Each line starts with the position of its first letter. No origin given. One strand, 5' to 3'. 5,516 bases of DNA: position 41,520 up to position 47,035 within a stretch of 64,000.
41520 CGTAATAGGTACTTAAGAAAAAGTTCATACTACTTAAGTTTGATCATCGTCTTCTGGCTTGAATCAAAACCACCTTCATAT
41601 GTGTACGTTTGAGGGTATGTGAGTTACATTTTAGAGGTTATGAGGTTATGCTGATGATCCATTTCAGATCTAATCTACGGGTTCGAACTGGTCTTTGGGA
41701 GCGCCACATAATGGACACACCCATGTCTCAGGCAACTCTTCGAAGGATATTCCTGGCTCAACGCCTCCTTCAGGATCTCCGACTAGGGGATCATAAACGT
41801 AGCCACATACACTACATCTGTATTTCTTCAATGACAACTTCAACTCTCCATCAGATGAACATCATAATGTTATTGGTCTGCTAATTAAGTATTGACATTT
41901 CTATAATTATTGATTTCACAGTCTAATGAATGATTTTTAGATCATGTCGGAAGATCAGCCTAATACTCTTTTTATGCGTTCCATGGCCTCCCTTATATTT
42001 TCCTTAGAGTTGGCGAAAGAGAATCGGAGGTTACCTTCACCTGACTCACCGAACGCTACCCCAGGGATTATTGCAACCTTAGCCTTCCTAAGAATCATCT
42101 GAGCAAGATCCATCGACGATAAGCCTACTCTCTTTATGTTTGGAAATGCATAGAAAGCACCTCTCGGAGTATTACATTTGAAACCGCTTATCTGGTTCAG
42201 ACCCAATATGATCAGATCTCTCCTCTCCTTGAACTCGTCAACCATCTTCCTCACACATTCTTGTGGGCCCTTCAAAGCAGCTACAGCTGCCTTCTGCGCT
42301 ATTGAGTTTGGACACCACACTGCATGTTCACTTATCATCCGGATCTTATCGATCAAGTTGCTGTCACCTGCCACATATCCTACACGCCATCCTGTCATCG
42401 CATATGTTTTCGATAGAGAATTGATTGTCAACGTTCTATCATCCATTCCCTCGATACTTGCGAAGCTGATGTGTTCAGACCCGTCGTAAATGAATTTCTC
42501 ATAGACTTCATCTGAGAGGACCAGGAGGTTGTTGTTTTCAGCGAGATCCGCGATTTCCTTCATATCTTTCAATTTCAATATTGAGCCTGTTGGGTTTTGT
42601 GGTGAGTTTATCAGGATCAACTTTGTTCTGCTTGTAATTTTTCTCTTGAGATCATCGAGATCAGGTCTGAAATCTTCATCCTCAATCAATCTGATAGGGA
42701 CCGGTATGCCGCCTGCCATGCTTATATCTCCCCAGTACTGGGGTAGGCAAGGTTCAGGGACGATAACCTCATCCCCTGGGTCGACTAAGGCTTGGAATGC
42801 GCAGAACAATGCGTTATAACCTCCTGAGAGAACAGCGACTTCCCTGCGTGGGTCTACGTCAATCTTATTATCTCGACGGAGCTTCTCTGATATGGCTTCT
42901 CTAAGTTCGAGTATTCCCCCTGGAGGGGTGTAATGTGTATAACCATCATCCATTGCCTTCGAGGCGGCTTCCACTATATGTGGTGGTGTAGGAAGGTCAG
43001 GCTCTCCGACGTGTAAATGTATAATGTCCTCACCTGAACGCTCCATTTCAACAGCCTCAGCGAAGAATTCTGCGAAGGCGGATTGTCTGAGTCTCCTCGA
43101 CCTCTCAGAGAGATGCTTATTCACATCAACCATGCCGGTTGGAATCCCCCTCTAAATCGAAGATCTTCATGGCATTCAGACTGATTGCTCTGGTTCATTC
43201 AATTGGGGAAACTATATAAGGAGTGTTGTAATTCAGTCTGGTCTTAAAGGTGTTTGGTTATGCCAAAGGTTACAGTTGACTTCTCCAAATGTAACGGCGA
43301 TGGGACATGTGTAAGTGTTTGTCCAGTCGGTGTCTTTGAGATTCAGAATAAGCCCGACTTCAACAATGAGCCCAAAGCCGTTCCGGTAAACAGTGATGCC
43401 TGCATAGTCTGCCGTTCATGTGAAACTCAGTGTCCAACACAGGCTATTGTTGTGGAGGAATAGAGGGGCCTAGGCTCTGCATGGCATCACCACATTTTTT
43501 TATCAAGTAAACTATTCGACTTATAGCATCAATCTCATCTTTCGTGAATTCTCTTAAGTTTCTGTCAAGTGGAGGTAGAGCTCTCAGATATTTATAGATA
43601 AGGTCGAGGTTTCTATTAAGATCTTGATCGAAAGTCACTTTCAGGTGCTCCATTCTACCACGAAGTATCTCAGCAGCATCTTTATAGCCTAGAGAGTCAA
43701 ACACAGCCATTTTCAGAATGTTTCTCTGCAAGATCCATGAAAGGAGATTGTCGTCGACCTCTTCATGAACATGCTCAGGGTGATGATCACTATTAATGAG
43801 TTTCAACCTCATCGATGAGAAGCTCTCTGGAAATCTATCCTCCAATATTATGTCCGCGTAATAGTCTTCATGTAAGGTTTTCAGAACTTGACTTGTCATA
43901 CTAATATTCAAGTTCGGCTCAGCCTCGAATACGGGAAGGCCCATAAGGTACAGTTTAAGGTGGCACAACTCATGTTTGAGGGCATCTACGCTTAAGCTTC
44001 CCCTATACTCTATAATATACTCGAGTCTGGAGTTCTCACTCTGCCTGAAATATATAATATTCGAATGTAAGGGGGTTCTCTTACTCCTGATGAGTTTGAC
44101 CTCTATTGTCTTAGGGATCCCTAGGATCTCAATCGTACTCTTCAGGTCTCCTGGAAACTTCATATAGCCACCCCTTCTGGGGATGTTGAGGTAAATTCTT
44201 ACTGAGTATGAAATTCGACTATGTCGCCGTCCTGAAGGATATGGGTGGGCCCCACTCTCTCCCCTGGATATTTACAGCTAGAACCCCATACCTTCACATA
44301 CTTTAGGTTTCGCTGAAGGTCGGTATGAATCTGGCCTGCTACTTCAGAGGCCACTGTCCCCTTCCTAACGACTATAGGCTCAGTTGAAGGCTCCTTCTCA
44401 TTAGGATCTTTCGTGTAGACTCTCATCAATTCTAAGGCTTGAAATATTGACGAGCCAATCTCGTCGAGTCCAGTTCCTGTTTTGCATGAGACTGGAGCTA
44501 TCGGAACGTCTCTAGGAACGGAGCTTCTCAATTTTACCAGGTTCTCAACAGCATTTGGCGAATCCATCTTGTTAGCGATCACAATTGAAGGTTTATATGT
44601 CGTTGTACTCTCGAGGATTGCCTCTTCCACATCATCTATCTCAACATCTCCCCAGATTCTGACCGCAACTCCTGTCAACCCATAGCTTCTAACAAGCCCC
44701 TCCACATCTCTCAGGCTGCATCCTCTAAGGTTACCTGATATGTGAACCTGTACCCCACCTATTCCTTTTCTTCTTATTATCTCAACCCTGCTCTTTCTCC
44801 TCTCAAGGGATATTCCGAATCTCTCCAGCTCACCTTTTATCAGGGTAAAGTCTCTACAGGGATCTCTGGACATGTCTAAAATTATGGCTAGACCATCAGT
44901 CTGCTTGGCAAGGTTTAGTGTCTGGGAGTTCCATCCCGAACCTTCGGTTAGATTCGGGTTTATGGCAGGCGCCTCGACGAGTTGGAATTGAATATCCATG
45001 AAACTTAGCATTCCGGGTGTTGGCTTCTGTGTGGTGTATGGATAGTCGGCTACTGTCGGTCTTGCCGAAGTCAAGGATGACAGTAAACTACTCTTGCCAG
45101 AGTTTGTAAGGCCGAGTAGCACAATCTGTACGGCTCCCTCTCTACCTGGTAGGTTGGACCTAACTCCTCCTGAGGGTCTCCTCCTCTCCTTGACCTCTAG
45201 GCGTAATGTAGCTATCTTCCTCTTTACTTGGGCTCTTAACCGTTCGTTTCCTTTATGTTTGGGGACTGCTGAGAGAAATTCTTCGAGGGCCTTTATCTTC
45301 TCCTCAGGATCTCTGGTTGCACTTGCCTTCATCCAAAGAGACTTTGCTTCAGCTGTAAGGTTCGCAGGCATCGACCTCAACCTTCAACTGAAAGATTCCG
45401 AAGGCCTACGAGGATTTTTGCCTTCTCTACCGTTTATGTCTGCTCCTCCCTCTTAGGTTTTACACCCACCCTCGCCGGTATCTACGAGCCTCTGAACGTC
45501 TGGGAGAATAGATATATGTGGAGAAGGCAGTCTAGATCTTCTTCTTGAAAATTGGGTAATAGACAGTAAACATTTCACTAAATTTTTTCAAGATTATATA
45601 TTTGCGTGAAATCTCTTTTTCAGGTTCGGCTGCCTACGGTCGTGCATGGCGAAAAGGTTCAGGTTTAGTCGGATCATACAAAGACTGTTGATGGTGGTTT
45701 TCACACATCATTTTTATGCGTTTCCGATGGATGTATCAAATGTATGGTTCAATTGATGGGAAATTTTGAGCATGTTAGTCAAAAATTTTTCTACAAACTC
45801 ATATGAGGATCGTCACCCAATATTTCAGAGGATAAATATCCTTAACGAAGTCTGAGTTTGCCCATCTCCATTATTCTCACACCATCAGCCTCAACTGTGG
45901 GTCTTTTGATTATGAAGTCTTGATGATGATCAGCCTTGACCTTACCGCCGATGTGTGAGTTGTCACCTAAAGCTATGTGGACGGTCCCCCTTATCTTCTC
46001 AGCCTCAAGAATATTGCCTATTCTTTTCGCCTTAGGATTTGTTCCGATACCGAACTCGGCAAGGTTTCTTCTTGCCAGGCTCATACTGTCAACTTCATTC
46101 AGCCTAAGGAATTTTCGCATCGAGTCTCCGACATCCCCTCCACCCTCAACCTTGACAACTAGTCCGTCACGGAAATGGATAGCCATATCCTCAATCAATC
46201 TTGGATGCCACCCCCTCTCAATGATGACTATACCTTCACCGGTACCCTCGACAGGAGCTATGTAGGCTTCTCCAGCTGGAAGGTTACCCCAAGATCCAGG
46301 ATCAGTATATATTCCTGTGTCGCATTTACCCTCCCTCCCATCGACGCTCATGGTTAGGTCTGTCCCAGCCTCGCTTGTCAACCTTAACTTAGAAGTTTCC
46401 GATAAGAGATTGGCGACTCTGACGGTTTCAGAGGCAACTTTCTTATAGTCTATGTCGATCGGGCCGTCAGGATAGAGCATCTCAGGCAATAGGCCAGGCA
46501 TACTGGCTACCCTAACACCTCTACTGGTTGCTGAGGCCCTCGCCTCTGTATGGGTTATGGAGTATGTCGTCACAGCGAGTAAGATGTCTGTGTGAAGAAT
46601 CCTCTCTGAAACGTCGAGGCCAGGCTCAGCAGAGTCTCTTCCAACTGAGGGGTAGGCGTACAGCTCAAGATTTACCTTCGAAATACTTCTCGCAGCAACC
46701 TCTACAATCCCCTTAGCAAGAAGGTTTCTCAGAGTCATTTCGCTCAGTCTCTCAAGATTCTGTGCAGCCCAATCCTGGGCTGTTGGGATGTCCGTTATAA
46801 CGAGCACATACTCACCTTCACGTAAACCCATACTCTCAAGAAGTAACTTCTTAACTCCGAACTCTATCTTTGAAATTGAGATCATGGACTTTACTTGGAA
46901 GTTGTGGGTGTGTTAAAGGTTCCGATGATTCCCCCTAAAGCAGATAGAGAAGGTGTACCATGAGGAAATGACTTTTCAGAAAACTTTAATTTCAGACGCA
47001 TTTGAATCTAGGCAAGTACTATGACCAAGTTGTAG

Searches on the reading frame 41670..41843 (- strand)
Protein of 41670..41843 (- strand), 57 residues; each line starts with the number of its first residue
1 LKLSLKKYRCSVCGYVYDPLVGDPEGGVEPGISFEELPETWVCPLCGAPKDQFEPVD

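Call 3: search_protein_families(library=pfam, proteins=[window:41670-41843:-], max_evalue=0.01)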
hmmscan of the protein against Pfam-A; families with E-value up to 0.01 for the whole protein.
window:41670-41843:- (57 aa): 9 families
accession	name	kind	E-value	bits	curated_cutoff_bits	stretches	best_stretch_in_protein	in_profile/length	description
PF00301.25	Rubredoxin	-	8e-24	83.9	23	1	7-53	1-47/47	Rubredoxin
PF21349.2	RUBY_RBDX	-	8.8e-10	38.3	26.5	2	35-54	13-30/30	Rubrerythrin, rubredoxin-like domain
PF09723.15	Zn_ribbon_8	-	0.0012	19.3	34.4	0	7-49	5-35/41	Zinc ribbon domain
PF18073.7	Zn_ribbon_LapB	-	0.0014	18.7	25.7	0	8-18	1-11/28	Rubredoxin metal binding domain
PF04810.20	zf-Sec23_Sec24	-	0.0016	18.9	25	0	33-49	16-32/39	Sec23/Sec24 zinc finger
PF10571.15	UPF0547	-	0.0069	16.9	29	0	9-19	16-26/26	Uncharacterised protein family UPF0547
PF06397.17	Desulfoferrod_N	-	0.0074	16.3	23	0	5-16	4-15/36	Desulfoferrodoxin, N-terminal domain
PF08271.17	Zn_Ribbon_TF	-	0.0083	16.1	29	0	8-23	20-35/43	TFIIB zinc-binding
PF13465.12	zf-H2C2_2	-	0.0089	16.8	40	0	6-17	13-24/26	Zinc-finger double domain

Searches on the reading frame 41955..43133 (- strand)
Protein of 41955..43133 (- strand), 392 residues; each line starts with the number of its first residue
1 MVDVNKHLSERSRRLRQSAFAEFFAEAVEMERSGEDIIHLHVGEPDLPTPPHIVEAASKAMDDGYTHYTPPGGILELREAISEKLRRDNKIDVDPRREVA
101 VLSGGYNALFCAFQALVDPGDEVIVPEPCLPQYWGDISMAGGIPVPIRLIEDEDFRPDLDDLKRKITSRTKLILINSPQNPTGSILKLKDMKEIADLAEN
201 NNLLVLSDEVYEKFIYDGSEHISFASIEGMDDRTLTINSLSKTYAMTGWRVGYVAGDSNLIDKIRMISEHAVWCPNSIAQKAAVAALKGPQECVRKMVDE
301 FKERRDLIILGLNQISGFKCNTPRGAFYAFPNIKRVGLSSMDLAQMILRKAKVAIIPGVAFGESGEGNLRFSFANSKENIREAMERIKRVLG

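Call 58: search_protein_families(library=pfam, proteins=[window:41955-43133:-], max_evalue=0.00001)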
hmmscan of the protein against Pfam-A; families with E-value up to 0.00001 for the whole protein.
window:41955-43133:- (392 aa): 4 families
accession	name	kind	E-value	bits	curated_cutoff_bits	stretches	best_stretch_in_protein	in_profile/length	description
PF00155.27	Aminotran_1_2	-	1.2e-78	265.3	19.7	1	36-387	2-361/361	Aminotransferase class I and II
PF01041.23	DegT_DnrJ_EryC1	-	2.9e-08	33.8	19.8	1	99-208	42-145/360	DegT/DnrJ/EryC1/StrS aminotransferase family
PF01053.26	Cys_Met_Meta_PP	-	2.3e-07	30.2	27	1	99-210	70-175/381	Cys/Met metabolism PLP-dependent enzyme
PF00266.25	Aminotran_5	-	6.4e-06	25.8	21.5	0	91-209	56-176/371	Aminotransferase class-V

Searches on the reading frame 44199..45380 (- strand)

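Call 58: search_protein_families(library=pfam, proteins=[window:44199-45380:-], max_evalue=0.00001)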
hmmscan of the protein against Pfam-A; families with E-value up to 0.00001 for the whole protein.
window:44199-45380:- (393 aa): 4 families
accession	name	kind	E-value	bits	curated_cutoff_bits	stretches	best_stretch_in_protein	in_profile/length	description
PF01926.29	MMR_HSR1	-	1.6e-14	54.4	21.9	1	85-189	1-100/113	50S ribosome-binding GTPase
PF16897.10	MMR_HSR1_Xtn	-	4.5e-14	52.8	35.2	1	208-318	2-106/106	C-terminal region of MMR_HSR1 domain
PF02824.27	TGS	-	6.4e-14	52.2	22.2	1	319-392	1-60/60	TGS domain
PF02421.24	FeoB_N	-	1.7e-06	28.1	27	0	85-140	2-57/156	Ferrous iron transport protein B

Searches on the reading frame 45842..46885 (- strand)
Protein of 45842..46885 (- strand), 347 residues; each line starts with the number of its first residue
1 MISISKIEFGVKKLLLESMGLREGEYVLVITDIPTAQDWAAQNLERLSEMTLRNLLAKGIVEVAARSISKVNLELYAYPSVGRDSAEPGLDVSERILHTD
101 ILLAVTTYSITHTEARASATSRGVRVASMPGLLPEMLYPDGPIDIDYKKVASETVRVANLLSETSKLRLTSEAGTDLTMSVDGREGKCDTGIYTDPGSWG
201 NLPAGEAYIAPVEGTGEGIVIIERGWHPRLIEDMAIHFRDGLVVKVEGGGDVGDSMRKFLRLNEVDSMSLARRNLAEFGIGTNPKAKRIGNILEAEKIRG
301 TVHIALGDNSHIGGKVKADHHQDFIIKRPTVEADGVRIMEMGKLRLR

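Call 58: search_protein_families(library=pfam, proteins=[window:45842-46885:-], max_evalue=0.00001)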
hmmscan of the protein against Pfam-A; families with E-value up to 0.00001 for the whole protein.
window:45842-46885:- (347 aa): 1 family
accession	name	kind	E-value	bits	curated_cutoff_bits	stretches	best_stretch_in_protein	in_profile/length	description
PF02073.20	Peptidase_M29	-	1.7e-09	37.4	27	1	147-309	185-349/406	Thermophilic metalloprotease (M29)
